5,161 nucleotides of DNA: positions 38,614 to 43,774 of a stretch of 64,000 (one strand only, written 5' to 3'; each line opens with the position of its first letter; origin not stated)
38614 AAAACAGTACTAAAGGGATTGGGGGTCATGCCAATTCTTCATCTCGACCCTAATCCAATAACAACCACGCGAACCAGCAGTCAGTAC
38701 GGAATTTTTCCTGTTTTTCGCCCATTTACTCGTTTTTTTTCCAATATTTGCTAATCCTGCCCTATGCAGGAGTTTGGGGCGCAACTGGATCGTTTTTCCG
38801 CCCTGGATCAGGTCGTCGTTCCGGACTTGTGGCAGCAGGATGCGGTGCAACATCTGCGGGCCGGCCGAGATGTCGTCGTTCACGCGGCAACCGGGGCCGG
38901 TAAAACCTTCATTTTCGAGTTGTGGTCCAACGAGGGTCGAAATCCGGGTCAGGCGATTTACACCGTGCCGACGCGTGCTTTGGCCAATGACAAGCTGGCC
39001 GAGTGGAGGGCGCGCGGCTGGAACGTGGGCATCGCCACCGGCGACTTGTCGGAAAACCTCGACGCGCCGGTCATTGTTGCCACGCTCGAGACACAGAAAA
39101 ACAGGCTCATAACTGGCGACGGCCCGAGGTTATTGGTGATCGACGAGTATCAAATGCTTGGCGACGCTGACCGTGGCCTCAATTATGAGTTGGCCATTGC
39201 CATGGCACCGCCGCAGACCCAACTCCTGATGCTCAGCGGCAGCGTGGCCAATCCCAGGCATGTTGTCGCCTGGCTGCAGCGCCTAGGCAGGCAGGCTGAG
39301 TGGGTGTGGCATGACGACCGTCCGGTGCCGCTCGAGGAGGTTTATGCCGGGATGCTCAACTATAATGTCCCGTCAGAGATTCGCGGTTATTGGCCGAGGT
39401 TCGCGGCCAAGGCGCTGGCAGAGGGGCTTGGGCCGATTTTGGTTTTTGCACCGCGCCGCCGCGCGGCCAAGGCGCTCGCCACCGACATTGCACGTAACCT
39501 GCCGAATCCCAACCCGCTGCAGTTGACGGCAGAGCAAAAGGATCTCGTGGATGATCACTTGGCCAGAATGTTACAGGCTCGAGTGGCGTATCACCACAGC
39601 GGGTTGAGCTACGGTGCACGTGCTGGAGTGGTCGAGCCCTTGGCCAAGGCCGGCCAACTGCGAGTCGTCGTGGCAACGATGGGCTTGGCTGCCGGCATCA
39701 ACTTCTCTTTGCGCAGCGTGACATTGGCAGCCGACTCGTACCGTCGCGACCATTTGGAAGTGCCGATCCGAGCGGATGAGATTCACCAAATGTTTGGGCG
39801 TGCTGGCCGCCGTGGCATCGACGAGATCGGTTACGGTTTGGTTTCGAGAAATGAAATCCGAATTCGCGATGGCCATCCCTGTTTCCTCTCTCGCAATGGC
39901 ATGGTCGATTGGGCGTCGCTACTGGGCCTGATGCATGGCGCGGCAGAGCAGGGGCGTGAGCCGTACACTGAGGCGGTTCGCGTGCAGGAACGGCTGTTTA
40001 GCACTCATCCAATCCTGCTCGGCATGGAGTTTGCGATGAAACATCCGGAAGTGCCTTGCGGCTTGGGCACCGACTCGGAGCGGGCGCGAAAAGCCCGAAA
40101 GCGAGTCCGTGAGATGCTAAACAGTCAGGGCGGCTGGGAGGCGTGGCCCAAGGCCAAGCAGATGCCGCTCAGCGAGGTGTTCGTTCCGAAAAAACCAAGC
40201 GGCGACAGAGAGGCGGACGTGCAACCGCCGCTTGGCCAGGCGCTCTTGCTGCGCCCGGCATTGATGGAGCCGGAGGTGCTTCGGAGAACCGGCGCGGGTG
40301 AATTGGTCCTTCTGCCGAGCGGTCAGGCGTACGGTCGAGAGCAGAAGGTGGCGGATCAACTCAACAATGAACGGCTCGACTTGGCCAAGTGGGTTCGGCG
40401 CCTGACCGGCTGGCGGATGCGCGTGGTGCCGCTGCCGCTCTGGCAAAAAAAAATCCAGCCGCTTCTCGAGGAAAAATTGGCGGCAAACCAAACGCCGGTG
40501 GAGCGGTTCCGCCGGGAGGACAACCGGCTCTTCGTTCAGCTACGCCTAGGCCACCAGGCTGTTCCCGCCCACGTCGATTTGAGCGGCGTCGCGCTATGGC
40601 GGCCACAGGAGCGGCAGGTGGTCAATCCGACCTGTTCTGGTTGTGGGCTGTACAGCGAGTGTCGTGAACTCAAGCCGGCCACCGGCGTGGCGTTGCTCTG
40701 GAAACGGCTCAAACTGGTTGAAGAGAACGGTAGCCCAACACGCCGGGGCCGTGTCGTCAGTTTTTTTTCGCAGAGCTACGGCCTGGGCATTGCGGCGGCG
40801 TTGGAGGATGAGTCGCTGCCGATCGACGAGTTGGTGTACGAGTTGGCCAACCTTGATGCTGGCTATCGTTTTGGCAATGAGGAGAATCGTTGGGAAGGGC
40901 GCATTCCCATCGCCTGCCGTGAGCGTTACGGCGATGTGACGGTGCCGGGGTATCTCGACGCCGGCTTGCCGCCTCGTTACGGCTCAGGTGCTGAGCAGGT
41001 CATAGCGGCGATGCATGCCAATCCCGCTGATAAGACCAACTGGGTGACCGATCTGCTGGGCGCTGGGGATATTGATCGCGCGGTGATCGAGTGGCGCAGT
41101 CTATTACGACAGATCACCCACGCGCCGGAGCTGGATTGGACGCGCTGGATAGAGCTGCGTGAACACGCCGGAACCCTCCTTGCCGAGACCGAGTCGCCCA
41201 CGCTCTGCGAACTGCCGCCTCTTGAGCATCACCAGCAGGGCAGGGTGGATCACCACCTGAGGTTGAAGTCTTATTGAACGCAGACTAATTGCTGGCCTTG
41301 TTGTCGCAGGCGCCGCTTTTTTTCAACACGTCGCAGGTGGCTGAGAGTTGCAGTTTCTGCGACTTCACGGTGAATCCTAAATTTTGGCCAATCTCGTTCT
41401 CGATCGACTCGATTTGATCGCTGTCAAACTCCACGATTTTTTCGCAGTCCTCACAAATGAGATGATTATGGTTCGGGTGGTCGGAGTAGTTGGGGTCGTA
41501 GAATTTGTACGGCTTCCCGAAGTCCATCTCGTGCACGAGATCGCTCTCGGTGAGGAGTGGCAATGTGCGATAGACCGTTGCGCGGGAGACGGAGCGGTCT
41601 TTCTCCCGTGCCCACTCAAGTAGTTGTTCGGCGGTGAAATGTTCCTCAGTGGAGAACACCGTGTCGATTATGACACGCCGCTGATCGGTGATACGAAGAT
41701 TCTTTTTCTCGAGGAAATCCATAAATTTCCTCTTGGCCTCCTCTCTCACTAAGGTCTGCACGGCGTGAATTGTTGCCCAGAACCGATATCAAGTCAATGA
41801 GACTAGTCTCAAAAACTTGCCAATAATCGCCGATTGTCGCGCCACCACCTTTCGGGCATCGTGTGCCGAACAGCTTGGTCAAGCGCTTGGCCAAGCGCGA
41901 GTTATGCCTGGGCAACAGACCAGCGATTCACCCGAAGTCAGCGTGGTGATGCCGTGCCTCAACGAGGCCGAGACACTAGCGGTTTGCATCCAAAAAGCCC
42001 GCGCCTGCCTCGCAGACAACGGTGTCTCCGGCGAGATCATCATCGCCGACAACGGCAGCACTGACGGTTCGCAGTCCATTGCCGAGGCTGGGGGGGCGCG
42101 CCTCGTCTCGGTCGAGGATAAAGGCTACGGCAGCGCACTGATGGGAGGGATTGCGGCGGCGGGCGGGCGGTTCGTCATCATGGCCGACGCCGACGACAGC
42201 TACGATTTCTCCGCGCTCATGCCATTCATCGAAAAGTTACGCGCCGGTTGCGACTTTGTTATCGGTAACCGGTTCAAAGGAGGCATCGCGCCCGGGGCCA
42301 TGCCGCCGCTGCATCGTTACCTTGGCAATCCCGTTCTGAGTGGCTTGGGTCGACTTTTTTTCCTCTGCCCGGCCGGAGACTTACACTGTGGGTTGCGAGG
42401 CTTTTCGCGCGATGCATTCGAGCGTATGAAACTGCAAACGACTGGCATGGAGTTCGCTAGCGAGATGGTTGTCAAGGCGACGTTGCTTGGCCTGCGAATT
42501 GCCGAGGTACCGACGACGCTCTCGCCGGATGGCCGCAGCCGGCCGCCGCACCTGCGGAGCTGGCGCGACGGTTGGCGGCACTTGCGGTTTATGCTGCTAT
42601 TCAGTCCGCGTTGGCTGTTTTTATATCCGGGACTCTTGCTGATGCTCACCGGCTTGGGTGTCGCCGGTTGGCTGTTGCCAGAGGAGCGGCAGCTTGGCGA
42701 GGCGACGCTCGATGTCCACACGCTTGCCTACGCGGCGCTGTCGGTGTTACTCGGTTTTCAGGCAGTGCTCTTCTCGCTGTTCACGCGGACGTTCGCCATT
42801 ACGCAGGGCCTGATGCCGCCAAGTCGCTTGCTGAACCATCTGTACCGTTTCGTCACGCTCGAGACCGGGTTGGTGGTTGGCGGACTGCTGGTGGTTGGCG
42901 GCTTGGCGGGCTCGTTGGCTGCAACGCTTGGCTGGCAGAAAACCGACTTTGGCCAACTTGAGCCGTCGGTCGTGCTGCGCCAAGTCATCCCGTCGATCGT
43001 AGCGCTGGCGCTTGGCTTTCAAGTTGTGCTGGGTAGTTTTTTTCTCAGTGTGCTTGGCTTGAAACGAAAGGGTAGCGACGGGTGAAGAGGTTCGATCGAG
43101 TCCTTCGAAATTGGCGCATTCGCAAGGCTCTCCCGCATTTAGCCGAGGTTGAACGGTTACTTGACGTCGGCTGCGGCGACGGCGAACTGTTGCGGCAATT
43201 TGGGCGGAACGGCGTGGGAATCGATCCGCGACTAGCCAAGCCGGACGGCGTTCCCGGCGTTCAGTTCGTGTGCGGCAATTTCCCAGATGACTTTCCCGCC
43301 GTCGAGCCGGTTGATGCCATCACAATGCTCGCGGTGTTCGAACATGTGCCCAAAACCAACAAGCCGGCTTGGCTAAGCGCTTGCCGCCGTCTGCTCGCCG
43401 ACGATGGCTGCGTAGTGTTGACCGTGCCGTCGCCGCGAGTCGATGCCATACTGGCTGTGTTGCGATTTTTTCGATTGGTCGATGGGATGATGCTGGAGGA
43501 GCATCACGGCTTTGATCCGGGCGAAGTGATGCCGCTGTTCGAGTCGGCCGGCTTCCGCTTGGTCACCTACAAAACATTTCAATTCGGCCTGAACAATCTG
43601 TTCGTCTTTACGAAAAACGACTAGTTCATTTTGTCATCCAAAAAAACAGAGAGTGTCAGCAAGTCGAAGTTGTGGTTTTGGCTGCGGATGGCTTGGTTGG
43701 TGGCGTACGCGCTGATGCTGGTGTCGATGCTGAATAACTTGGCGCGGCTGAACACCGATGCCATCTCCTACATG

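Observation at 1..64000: Highly iterated perfect palindrome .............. across genes and spacers (HIP1-, USS- or REP-like genomic word)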

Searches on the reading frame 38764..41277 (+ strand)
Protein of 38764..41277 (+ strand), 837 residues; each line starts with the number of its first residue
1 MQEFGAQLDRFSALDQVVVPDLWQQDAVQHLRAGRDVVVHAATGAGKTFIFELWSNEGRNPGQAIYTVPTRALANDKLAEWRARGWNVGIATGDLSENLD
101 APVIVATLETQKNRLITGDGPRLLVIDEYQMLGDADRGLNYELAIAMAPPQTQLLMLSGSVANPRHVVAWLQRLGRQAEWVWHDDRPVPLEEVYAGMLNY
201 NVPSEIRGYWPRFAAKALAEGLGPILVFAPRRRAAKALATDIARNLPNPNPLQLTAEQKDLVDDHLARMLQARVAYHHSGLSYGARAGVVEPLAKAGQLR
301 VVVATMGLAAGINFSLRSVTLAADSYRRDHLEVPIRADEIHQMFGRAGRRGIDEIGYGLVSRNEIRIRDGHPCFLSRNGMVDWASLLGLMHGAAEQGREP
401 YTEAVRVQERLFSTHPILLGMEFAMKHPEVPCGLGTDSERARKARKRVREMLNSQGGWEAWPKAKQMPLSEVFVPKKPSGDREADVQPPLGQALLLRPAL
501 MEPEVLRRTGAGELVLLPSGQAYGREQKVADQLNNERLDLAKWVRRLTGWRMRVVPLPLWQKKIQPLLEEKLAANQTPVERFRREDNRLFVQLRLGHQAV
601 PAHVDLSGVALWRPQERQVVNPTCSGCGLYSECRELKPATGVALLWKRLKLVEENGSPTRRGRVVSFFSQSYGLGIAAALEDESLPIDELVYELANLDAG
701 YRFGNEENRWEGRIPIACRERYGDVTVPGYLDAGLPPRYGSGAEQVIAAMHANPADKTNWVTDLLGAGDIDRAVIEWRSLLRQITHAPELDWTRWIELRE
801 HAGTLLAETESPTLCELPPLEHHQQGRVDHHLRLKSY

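Call 8: search_protein_families(library=pfam, proteins=[window:38764-41277:+])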
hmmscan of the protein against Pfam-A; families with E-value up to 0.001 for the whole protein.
window:38764-41277:+ (837 aa): 5 families
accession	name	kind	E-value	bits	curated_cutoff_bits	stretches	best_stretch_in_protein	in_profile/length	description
PF00270.35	DEAD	-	7.4e-20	71.8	26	1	24-162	4-161/167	DEAD/DEAH box helicase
PF00271.37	Helicase_C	-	5e-07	30.4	23.5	1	257-351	23-110/110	Helicase conserved C-terminal domain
PF22527.2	DEXQc_Suv3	-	9.3e-07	29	27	1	34-146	12-119/154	DEXQ-box helicase domain of Suv3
PF13604.12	AAA_30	-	9.5e-06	25.9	27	1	24-136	6-104/191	AAA domain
PF13245.12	AAA_19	-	0.00039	21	25.1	0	24-156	1-122/134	AAA domain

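Call 66: search_protein_families(library=ncbifam, proteins=[window:38764-41277:+], max_evalue=0.001)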
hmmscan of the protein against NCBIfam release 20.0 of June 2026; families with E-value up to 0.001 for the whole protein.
window:38764-41277:+ (837 aa): 10 families
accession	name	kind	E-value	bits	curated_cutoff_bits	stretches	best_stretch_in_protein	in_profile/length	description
NF002251.0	PRK01172.1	equivalog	4.5e-41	140.8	891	1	24-360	27-373/674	ATP-dependent DNA helicase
NF002654.0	PRK02362.1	equivalog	3.5e-37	128.1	887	1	24-359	28-391/739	ATP-dependent DNA helicase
NF001308.0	PRK00254.1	equivalog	1e-34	119.9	1216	1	31-360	36-383/720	ATP-dependent DNA helicase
NF040935.1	helicase_Hel308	equivalog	7.4e-32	110.3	1200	1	24-360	31-398/704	ATP-dependent DNA helicase Hel308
TIGR04121.1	DEXH_lig_assoc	equivalog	5e-13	47.7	850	2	22-176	16-199/804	ligase-associated DNA damage response DEXH box helicase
TIGR03817.1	DECH_helic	hypoth_equivalog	3.5e-06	25.6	874.1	0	20-83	35-103/742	helicase/secretion neighborhood putative DEAH-box helicase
TIGR00614.1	recQ_fam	subfamily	2.6e-05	23.2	219.8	0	261-352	241-322/470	RecQ family ATP-dependent DNA helicase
NF010338.0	PRK13767.1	equivalog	7.5e-05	21.1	849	0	269-315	313-358/877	ATP-dependent helicase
NF008279.0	PRK11057.1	equivalog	0.00011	20.8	1015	0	271-352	260-332/608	ATP-dependent DNA helicase RecQ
TIGR01389.1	recQ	equivalog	0.00026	19.6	640.2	0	273-361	250-329/591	DNA helicase RecQ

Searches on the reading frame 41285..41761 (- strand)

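Call 20: search_protein_families(library=pfam, proteins=[window:41285-41761:-], max_evalue=0.001)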
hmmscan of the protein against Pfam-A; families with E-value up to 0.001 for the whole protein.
window:41285-41761:- (158 aa): 2 families
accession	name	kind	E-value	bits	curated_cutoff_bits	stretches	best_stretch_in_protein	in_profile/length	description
PF01475.25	FUR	-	5.4e-31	107.7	23.1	1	19-139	1-120/121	Ferric uptake regulator family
PF13565.12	HTH_32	-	0.00057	20.8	33.7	1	23-67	28-73/73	Homeodomain-like domain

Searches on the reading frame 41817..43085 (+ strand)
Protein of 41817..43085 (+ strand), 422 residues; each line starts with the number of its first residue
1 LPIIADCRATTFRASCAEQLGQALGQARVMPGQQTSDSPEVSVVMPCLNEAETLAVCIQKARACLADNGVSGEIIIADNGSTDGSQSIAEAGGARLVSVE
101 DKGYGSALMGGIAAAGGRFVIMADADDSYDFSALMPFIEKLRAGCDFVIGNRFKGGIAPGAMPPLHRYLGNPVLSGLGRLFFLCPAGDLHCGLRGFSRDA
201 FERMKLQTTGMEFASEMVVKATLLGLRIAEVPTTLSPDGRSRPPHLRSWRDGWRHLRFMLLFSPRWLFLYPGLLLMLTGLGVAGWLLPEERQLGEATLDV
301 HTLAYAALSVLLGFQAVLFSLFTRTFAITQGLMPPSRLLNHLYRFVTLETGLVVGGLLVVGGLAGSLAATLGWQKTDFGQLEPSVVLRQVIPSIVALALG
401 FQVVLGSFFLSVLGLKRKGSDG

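Call 20: search_protein_families(library=pfam, proteins=[window:41817-43085:+], max_evalue=0.001)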
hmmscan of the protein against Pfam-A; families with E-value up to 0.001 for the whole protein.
window:41817-43085:+ (422 aa): 1 family
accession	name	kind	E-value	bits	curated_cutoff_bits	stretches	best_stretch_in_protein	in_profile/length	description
PF00535.33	Glycos_transf_2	-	2.2e-24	86.7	23.3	1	42-203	1-166/168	Glycosyl transferase family 2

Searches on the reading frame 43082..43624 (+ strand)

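Call 20: search_protein_families(library=pfam, proteins=[window:43082-43624:+], max_evalue=0.001)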
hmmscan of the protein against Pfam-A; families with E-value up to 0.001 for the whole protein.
window:43082-43624:+ (180 aa): 5 families
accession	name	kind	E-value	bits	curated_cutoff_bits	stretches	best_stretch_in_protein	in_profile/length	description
PF13489.12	Methyltransf_23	-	9.7e-18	64.9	27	1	13-162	13-163/164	Methyltransferase domain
PF08242.18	Methyltransf_12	-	4.7e-09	37.3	30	1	27-110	1-97/98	Methyltransferase domain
PF13649.12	Methyltransf_25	-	1.8e-08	35.4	27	1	27-109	2-97/97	Methyltransferase domain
PF08241.18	Methyltransf_11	-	1.3e-07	32.6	21.2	1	27-112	1-94/95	Methyltransferase domain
PF02353.26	CMAS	-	6.5e-06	26.1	27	0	75-113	126-164/273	Mycolic acid cyclopropane synthetase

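Call 66: search_protein_families(library=ncbifam, proteins=[window:43082-43624:+], max_evalue=0.001)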
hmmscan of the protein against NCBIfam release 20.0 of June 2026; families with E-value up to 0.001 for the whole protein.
window:43082-43624:+ (180 aa): 4 families
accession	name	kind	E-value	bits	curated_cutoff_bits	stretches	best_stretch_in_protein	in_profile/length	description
NF043040.1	corrin_prot_MT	hypoth_equivalog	1.2e-05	24.8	180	0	22-45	41-64/216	corrinoid protein-associated methyltransferase CpaM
TIGR01983.1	UbiG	equivalog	2.1e-05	23.9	102.95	1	23-115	50-153/228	bifunctional 2-polyprenyl-6-hydroxyphenol methylase/3-demethylubiquinol 3-O-methyltransferase UbiG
NF045667.1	MTase_DVU1556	equivalog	5e-05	22.9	155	1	19-114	19-120/213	DVU_1556 family methyltransferase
NF008686.0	PRK11705.1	equivalog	6.9e-05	22.1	400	0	76-113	228-265/383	cyclopropane fatty acyl phospholipid synthase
